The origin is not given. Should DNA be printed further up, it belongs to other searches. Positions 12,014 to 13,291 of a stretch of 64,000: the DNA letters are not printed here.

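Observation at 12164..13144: ArsR-type winged helix fused to an unassigned ~220-aa domain, divergent from a giant surface-lipoprotein operon (copy 1 of a paralogous pair)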

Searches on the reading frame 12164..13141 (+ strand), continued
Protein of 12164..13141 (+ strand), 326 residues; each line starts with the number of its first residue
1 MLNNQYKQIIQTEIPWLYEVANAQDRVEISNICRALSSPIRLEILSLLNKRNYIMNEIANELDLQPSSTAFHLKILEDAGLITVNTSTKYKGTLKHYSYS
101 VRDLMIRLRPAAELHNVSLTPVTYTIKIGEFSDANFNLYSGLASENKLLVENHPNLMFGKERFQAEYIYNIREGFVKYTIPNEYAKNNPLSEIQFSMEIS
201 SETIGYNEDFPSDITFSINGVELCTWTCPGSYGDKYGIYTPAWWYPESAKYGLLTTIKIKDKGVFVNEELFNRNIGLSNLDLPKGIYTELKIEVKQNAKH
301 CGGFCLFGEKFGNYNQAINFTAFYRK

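Call 19: predict_structure(alignment_id=A1)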
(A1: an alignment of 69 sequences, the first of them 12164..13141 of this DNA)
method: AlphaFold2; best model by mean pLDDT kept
length: 326 residues; sequences in the alignment: 69
mean_pLDDT: 93.1   pTM: 0.71
mean pLDDT of the five models: 93.1, 92.6, 92.5, 92.5, 92.2
residues with pLDDT >= 90: 281; 70-90: 25; 50-70: 11; < 50: 9
segments of 3 or more residues with pLDDT < 50: 1-9
pLDDT, mean of each block of 10 residues (from residue 1): 42 80 94 97 97 97 98 97 91 91 88 66 98 98 98 97 98 98 95 98 92 98 98 93 94 98 98 98 97 98 98 98 95
secondary structure, 60 per line:
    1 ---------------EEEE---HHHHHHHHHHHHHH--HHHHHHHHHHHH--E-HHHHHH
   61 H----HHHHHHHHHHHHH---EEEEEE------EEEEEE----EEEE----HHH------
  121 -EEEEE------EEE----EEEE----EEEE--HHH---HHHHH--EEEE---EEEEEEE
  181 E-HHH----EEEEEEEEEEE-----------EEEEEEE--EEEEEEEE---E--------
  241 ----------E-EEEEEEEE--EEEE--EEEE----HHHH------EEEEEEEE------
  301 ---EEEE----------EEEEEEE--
elements in order: E16-19 H23-36 H39-50 H55-61 H66-78 E82-87 E94-99 E104-107 E122-126 E133-135 E140-143 E148-151 H160-164 E167-170 E174-181 E190-200 E212-218 E221-228 E253-260 E263-266 E269-272 H277-280 E287-294 E304-307 E318-324
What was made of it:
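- On ArsR/SmtB metalloregulators: The model has no alpha-5 helix; beta strands follow the wing directly (call 19).
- The model lacks the alpha-5 dimerisation helix of ArsR/SmtB proteins (call 19).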

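Call 23: search_protein_families(library=pfam, alignment_id=A2, max_evalue=0.00001)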
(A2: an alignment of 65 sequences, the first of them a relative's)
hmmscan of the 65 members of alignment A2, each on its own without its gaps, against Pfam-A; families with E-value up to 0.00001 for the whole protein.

A. member 1, L001:6170-9784:- (1205 aa): 0 families

B. families by the number of members that match (of 65 scanned): 69 families (the first 25 are shown)
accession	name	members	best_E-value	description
PF02837.24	Glyco_hydro_2_N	7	2.7e-20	Glycosyl hydrolases family 2, sugar binding domain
PF02836.23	Glyco_hydro_2_C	7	3.2e-16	Glycosyl hydrolases family 2, TIM barrel domain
PF22666.2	Glyco_hydro_2_N2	7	3.3e-11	Glycosyl hydrolase 2 galactose-binding domain-like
PF00703.27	Glyco_hydro_2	6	1e-12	Glycosyl hydrolases family 2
PF21537.2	DUF1980_C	5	3.7e-26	DUF1980 C-terminal domain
PF02492.25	cobW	5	1.2e-15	CobW/HypB/UreG, nucleotide-binding domain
PF06964.18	Alpha-L-AF_C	4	5.8e-50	Alpha-L-arabinofuranosidase C-terminal domain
PF00005.33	ABC_tran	3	4.8e-33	ABC transporter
PF09479.16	Flg_new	3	2.3e-27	Listeria-Bacteroides repeat domain (List_Bact_rpt)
PF02463.25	SMC_N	3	2.6e-13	RecF/RecN/SMC N terminal domain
PF00528.27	BPD_transp_1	3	2.1e-11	Binding-protein-dependent transport system inner membrane component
PF22848.2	ASD1_dom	2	2.8e-61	Alpha-L-arabinofuranosidase 1 domain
PF13407.12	Peripla_BP_4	2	2.3e-48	Periplasmic binding protein domain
PF01408.29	GFO_IDH_MocA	2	2.7e-31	Oxidoreductase family, NAD-binding Rossmann fold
PF01553.26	Acyltransferase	2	1.3e-28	Acyltransferase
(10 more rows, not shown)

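Call 24: search_protein_families(library=pfam, alignment_id=A3, max_evalue=0.00001)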
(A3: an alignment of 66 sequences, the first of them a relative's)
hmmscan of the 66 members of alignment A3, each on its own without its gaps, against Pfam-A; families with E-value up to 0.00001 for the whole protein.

A. member 1, L001:11585-13063:- (493 aa): 2 families
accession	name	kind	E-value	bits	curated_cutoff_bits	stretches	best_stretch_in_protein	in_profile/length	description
PF13385.13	Laminin_G_3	-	9.6e-13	49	27.6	1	16-132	35-150/151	Concanavalin A-like lectin/glucanases superfamily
PF00149.33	Metallophos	-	4.7e-08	34.1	21.5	1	204-409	10-189/191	Calcineurin-like phosphoesterase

B. families by the number of members that match (of 66 scanned): 46 families (the first 25 are shown)
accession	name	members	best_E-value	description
PF01547.30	SBP_bac_1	13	3.1e-38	Bacterial extracellular solute-binding protein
PF13416.11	SBP_bac_8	10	6.6e-34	Bacterial extracellular solute-binding protein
PF10509.15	GalKase_gal_bdg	5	1e-23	Galactokinase galactose-binding signature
PF00288.32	GHMP_kinases_N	5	4.4e-19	GHMP kinases N terminal domain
PF08544.19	GHMP_kinases_C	5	9.4e-14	GHMP kinases C terminal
PF06964.18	Alpha-L-AF_C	4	6.2e-54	Alpha-L-arabinofuranosidase C-terminal domain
PF02837.24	Glyco_hydro_2_N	4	1.7e-21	Glycosyl hydrolases family 2, sugar binding domain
PF02836.23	Glyco_hydro_2_C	4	3.7e-14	Glycosyl hydrolases family 2, TIM barrel domain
PF00703.27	Glyco_hydro_2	4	2.1e-12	Glycosyl hydrolases family 2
PF22666.2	Glyco_hydro_2_N2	4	5.7e-12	Glycosyl hydrolase 2 galactose-binding domain-like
PF01520.23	Amidase_3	3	1.4e-38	N-acetylmuramoyl-L-alanine amidase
PF05036.18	SPOR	3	3.4e-15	SPOR domain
PF22848.2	ASD1_dom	3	1.6e-06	Alpha-L-arabinofuranosidase 1 domain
PF03755.18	YicC-like_N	2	5e-51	Endoribonuclease YicC-like, N-terminal region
PF08340.16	YicC-like_C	2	2.1e-44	Endoribonuclease YicC-like, C-terminal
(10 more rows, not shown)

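Call 25: fold_search(model_id=the predicted structure, library=pdb)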
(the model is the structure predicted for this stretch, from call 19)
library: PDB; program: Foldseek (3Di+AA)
matches with E <= 10: 1674; with E <= 0.001: 39
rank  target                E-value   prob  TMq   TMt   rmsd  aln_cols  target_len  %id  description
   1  2p4w_B                2.8e-05  1.00  0.21  0.35   1.3        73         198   34  Crystal structure of heat shock regulator from Pyrococcus furiosus (released 2007-03-27)
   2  2cwe                  3.6e-05  1.00  0.24  0.39   5.0       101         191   20  Crystal structure of hypothetical transcriptional regulator protein, PH1932 from Pyrococcus horikoshii OT3 (released 2005-12-20)
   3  1uly                  4.5e-05  1.00  0.23  0.38   3.5        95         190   20  Crystal structure analysis of the ArsR homologue DNA-binding protein from P. horikoshii OT3 (released 2004-10-19)
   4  2p4w_A                6.0e-05  1.00  0.21  0.35   1.3        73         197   34  Crystal structure of heat shock regulator from Pyrococcus furiosus (released 2007-03-27)
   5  1r1u_A                7.2e-05  1.00  0.22  0.75   1.2        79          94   23  Crystal structure of the metal-sensing transcriptional repressor CzrA from Staphylococcus aureus in the apo-form (released 2004-05-18)
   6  6cdb_B                1.1e-04  1.00  0.22  0.74   1.3        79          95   23  Crystal Structure of V66L CzrA in the Zn(II)bound state (released 2018-07-11)
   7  6cdb_A                1.4e-04  1.00  0.22  0.69   2.4        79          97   25  Crystal Structure of V66L CzrA in the Zn(II)bound state (released 2018-07-11)
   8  6cda                  1.5e-04  1.00  0.22  0.74   1.3        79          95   22  Crystal structure of L34A CzrA in the Zn(II)bound state (released 2018-07-11)
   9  8w7n                  1.5e-04  1.00  0.28  0.11  12.6       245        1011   10  Crystal structure of the in-cell Cry1Aa purified from Bacillus thuringiensis (released 2024-03-06)
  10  1r1u_B                1.5e-04  1.00  0.22  0.73   2.4        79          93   25  Crystal structure of the metal-sensing transcriptional repressor CzrA from Staphylococcus aureus in the apo-form (released 2004-05-18)
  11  1r1v_B                1.9e-04  1.00  0.22  0.70   2.5        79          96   25  Crystal structure of the metal-sensing transcriptional repressor CzrA from Staphylococcus aureus in the Zn2-form (released 2004-05-18)
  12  1r1u_C                2.3e-04  1.00  0.22  0.69   2.4        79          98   25  Crystal structure of the metal-sensing transcriptional repressor CzrA from Staphylococcus aureus in the apo-form (released 2004-05-18)
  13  4k2e_A                2.6e-04  1.00  0.21  0.64   2.3        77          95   26  HlyU from Vibrio cholerae N16961 (released 2014-04-30)
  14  3gw2                  2.9e-04  1.00  0.22  0.74   1.9        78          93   23  Crystal structure of possible transcriptional regulatory protein (fragment 1-100) from Mycobacterium bovis. Northeast St (released 2009-04-21)
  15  1u2w_B                3.3e-04  1.00  0.21  0.63   1.4        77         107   25  Crystal Structure of the Staphylococcus aureus pI258 CadC (released 2005-07-12)
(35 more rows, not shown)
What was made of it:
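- On ArsR/SmtB metalloregulators: Foldseek rmsd 1.2-2.5 A to CzrA, SmtB and CadC (call 25).
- Closest known: ArsR/SmtB metalloregulators. Same: The winged helix-turn-helix fold, with TMt 0.63-0.75 normalised to the target ArsR chain (TMq about 0.22 on the 326-aa query) and rmsd 1.2-2.5 A over 75-80 residues (call 25).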

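Call 37: find_encoding_contigs(protein=P0004, flank=10000, max_places=3)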
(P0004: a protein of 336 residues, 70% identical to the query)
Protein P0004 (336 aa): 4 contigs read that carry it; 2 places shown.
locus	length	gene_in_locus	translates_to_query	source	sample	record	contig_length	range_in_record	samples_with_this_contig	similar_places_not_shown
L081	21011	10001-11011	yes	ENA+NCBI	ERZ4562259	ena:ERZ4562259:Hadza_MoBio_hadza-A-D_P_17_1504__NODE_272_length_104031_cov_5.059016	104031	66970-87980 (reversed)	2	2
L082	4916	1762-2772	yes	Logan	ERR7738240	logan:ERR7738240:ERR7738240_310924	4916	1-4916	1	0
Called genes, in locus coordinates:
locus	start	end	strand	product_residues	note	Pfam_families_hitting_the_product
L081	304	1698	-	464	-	-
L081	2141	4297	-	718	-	PF02065:Melibiase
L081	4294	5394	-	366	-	-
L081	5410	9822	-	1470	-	PF03442:CBM_X2 (faint)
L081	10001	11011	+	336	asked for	PF01022:HTH_5, PF12840:HTH_20 (weak), PF13412:HTH_24 (weak)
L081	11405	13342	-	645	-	PF00657:Lipase_GDSL (weak), PF13472:Lipase_GDSL_2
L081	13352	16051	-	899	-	PF07581:Glug (faint)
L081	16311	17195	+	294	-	PF22200:ExsA_N (weak), PF12833:HTH_18, PF00165:HTH_AraC (weak)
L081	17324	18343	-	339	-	PF00294:PfkB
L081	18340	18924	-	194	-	PF01081:Aldolase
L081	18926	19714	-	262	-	PF00106:adh_short, PF23441:SDR (weak), PF13561:adh_short_C2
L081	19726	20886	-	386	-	PF02746:MR_MLE_N, PF13378:MR_MLE_C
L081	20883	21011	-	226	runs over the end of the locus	PF00753:Lactamase_B, PF13483:Lactamase_B_3, PF12706:Lactamase_B_2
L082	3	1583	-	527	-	?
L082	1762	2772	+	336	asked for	PF01022:HTH_5, PF12840:HTH_20 (weak), PF13412:HTH_24 (weak)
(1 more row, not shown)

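Call 38: find_encoding_contigs(protein=P0002, flank=10000, max_places=3)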
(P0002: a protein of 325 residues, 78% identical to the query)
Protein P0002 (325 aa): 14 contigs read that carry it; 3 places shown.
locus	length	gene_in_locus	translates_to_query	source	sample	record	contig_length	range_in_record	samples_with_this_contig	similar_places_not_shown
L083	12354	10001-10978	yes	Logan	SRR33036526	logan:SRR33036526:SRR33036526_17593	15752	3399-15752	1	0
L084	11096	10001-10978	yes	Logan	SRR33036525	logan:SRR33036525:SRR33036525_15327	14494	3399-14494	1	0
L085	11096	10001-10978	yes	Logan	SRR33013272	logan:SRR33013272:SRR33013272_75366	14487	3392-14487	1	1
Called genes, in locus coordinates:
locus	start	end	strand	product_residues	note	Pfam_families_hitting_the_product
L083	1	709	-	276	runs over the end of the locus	PF20434:BD-FAE, PF07859:Abhydrolase_3, PF00326:Peptidase_S9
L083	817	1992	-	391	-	-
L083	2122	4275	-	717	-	PF02065:Melibiase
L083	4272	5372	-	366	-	PF07554:FIVAR (faint)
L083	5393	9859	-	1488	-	PF09479:Flg_new (weak), PF18998:Flg_new_2 (weak), PF03442:CBM_X2 (faint)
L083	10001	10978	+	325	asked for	PF01022:HTH_5, PF12840:HTH_20 (weak)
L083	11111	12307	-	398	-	PF14213:DUF4325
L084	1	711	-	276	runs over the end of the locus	PF20434:BD-FAE, PF07859:Abhydrolase_3, PF00326:Peptidase_S9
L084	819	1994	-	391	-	-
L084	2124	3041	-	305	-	-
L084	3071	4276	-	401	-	-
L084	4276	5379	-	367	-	PF07554:FIVAR (faint)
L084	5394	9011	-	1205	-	-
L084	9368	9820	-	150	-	PF09479:Flg_new, PF18998:Flg_new_2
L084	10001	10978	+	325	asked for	PF01022:HTH_5, PF12840:HTH_20 (weak)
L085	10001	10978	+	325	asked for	PF01022:HTH_5, PF12840:HTH_20 (weak)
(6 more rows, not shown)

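Call 39: find_encoding_contigs(protein=P0001, flank=10000, max_places=2)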
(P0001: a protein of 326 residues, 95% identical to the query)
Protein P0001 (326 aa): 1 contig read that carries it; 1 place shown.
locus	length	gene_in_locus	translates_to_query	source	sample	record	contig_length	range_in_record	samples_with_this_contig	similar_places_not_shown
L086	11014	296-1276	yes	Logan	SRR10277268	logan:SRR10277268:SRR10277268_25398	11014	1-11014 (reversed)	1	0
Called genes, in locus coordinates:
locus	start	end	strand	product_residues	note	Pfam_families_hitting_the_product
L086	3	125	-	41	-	?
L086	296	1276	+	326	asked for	PF01022:HTH_5, PF12840:HTH_20 (weak)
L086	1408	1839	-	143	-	-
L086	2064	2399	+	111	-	-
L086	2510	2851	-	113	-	PF01245:Ribosomal_L19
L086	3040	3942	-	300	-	PF04204:HTS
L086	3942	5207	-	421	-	PF01053:Cys_Met_Meta_PP, PF00155:Aminotran_1_2 (weak)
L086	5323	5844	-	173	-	-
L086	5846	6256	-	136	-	PF14478:DUF4430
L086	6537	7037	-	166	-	PF13406:SLT_2 (faint), PF01464:SLT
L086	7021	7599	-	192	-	PF01121:CoaE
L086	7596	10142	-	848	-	PF02739:5_3_exonuc_N, PF01367:5_3_exonuc, PF00476:DNA_pol_A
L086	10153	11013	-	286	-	?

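Call 54: search_protein_families(library=pfam, proteins=[L056:12742-13626:+, L049:11145-12446:+, L012:13586-14467:+, L026:3348-5102:+, L041:11004-12509:+, L028:7738-9819:-, L032:10926-12119:+, L033:7122-8660:-, L048:8031-9569:+, L029:7659-9002:+], max_evalue=0.00001)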
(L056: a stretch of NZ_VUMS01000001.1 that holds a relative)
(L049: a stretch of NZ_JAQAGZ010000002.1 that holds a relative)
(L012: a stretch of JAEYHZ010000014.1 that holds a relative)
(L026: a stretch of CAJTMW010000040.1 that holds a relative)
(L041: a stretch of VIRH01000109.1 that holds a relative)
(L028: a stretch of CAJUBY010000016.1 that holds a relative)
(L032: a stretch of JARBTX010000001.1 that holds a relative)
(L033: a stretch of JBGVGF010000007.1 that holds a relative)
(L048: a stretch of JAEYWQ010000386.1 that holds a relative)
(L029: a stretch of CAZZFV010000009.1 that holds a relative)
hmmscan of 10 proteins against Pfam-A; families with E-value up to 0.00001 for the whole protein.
L056:12742-13626:+ (295 aa): 1 family
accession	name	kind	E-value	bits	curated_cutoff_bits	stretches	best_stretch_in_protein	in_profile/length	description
PF00528.27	BPD_transp_1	-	2.9e-16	60.2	26.4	1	88-292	5-181/184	Binding-protein-dependent transport system inner membrane component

L049:11145-12446:+ (434 aa): 2 families
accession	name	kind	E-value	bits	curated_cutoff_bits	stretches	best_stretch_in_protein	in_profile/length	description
PF13416.11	SBP_bac_8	-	3.8e-33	115.9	27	1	62-376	1-275/279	Bacterial extracellular solute-binding protein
PF01547.30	SBP_bac_1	-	1.2e-29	104.7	26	1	56-352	6-305/307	Bacterial extracellular solute-binding protein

L012:13586-14467:+ (294 aa): 1 family
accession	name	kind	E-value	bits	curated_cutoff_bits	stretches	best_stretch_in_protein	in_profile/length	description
PF00528.27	BPD_transp_1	-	2.4e-21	76.7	26.4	1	111-282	6-178/184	Binding-protein-dependent transport system inner membrane component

L026:3348-5102:+ (585 aa): 4 families
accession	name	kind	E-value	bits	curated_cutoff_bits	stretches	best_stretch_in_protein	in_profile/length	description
PF02837.24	Glyco_hydro_2_N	-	6.5e-17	62.4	28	1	65-139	66-134/169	Glycosyl hydrolases family 2, sugar binding domain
PF02836.23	Glyco_hydro_2_C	-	1e-12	48.2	21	1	284-499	2-212/302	Glycosyl hydrolases family 2, TIM barrel domain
PF00703.27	Glyco_hydro_2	-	1.2e-11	45.8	23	1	176-281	2-109/109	Glycosyl hydrolases family 2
PF22666.2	Glyco_hydro_2_N2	-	2.2e-11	44.5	27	1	66-137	50-122/167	Glycosyl hydrolase 2 galactose-binding domain-like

L041:11004-12509:+ (502 aa): 1 family
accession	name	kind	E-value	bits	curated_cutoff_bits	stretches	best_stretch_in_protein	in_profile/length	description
PF06964.18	Alpha-L-AF_C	-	6.2e-54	183.1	27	1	290-494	1-165/165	Alpha-L-arabinofuranosidase C-terminal domain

L028:7738-9819:- (694 aa): 2 families
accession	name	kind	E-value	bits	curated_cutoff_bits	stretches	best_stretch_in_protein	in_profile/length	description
PF09479.16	Flg_new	-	2.2e-14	53.7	27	1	45-105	3-64/65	Listeria-Bacteroides repeat domain (List_Bact_rpt)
PF07550.17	Shr-like_HID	-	1.3e-09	38.8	22.3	0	544-605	6-73/82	Heme-binding protein Shr-like, Hb-interacting domain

L032:10926-12119:+ (398 aa): 3 families
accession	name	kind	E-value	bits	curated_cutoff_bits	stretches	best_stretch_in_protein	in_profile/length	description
PF10509.15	GalKase_gal_bdg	-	9.7e-22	76.7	23.1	1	18-68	1-49/49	Galactokinase galactose-binding signature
PF00288.32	GHMP_kinases_N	-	3.9e-18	65.9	22.3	1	104-193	1-87/87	GHMP kinases N terminal domain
PF08544.19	GHMP_kinases_C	-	3.4e-13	50.2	21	1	295-375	1-82/85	GHMP kinases C terminal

L033:7122-8660:- (513 aa): 3 families
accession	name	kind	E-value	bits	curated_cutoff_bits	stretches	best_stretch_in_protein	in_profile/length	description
PF00005.33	ABC_tran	-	3.6e-57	193.2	25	2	27-177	1-137/137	ABC transporter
PF13304.12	AAA_21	-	4e-12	47.2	27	0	40-155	2-142/304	AAA domain, putative AbiEii toxin, Type IV TA system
PF02463.25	SMC_N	-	2.3e-06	27.6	40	0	166-217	158-207/220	RecF/RecN/SMC N terminal domain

L048:8031-9569:+ (513 aa): 2 families
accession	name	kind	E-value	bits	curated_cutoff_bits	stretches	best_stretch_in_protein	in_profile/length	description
PF01087.27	GalP_UDP_transf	-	1.6e-35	123.7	22.1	1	56-242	19-184/184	Galactose-1-phosphate uridyl transferase, N-terminal domain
PF02744.22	GalP_UDP_tr_C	-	6.5e-24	85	29.2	1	258-457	3-162/165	Galactose-1-phosphate uridyl transferase, C-terminal domain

L029:7659-9002:+ (448 aa): 2 families
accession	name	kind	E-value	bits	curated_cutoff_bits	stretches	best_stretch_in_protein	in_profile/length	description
PF02492.25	cobW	-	1.5e-36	126.1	20.7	1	71-245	4-179/180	CobW/HypB/UreG, nucleotide-binding domain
PF07683.19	CobW_C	-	1.2e-06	28.7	22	1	362-447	1-90/94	Cobalamin synthesis protein cobW C-terminal domain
